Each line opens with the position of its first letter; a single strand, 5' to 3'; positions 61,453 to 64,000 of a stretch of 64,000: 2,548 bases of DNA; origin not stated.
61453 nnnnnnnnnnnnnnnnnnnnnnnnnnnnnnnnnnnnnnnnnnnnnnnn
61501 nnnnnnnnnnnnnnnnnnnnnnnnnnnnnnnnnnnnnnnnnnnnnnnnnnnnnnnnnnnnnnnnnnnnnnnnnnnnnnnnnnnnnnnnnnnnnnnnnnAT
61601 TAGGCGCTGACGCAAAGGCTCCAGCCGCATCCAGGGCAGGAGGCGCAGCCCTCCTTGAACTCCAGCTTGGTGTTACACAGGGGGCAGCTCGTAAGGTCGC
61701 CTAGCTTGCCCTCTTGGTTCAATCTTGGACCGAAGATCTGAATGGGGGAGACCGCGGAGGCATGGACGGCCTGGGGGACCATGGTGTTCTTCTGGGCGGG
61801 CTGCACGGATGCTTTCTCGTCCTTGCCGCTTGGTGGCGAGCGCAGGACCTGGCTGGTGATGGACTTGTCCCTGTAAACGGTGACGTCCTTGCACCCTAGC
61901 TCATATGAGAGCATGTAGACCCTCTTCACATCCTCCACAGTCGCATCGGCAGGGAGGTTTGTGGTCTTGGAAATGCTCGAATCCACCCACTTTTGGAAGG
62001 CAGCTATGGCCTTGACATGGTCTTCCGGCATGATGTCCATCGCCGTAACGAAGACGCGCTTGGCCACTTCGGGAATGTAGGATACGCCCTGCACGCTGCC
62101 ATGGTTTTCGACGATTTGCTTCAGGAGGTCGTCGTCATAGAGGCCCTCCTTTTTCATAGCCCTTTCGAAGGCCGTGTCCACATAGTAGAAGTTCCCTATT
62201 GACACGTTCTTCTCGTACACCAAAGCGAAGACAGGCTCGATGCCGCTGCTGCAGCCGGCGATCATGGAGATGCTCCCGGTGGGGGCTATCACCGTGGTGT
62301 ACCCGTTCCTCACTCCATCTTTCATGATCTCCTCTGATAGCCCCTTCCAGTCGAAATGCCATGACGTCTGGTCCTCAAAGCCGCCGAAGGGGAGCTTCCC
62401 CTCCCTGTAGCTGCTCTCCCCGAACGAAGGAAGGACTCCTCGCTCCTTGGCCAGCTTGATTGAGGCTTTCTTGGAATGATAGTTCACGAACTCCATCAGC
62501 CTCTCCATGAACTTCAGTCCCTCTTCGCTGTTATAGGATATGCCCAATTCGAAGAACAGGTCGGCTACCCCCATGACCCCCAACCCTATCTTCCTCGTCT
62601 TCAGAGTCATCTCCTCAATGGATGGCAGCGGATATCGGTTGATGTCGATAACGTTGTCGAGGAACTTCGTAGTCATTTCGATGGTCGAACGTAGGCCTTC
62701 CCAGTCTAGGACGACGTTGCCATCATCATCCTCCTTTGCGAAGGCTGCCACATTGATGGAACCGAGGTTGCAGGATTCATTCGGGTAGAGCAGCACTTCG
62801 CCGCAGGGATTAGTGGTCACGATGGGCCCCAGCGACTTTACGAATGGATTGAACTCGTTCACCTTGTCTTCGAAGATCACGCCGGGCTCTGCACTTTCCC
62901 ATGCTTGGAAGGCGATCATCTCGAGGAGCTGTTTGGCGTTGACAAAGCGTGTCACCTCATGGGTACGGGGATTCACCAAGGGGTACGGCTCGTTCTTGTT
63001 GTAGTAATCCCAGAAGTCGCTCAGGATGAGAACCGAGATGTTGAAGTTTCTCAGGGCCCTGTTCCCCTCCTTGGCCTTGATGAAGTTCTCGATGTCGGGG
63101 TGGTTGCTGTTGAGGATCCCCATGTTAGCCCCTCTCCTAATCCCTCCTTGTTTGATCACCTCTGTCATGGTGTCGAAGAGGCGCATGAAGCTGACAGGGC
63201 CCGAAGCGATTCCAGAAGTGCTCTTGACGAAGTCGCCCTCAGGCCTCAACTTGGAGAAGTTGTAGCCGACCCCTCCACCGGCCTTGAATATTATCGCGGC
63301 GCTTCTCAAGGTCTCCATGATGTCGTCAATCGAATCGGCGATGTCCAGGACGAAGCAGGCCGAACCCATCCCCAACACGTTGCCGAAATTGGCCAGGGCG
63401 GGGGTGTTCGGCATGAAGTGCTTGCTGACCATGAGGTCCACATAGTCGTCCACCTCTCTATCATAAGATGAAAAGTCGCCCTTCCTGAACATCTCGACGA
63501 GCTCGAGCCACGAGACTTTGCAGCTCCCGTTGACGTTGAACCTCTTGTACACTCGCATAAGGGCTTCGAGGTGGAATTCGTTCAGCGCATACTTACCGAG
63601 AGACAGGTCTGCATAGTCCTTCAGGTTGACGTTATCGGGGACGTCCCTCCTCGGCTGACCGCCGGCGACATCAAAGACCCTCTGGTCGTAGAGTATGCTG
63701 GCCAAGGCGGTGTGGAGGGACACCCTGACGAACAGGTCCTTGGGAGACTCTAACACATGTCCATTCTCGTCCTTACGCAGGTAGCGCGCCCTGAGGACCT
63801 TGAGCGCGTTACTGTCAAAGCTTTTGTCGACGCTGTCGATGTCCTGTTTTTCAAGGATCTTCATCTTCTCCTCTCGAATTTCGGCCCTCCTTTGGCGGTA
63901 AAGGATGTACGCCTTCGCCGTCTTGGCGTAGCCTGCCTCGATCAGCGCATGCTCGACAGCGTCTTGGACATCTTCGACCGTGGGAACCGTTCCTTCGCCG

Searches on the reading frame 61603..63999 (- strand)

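Call 74: search_protein_families(library=pfam, proteins=[window:61603-63999:-], max_evalue=0.001)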
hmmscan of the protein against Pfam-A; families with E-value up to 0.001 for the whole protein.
window:61603-63999:- (799 aa): 3 families
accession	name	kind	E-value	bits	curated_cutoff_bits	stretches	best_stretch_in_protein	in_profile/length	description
PF02867.20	Ribonuc_red_lgC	-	3.3e-157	524.7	23.9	1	213-709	1-523/523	Ribonucleotide reductase, barrel domain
PF00317.26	Ribonuc_red_lgN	-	2.6e-16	59.9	28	1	60-208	2-75/77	Ribonucleotide reductase, all-alpha domain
PF03477.21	ATP-cone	-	2.3e-08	34.9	25.8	1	5-39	53-87/88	ATP cone domain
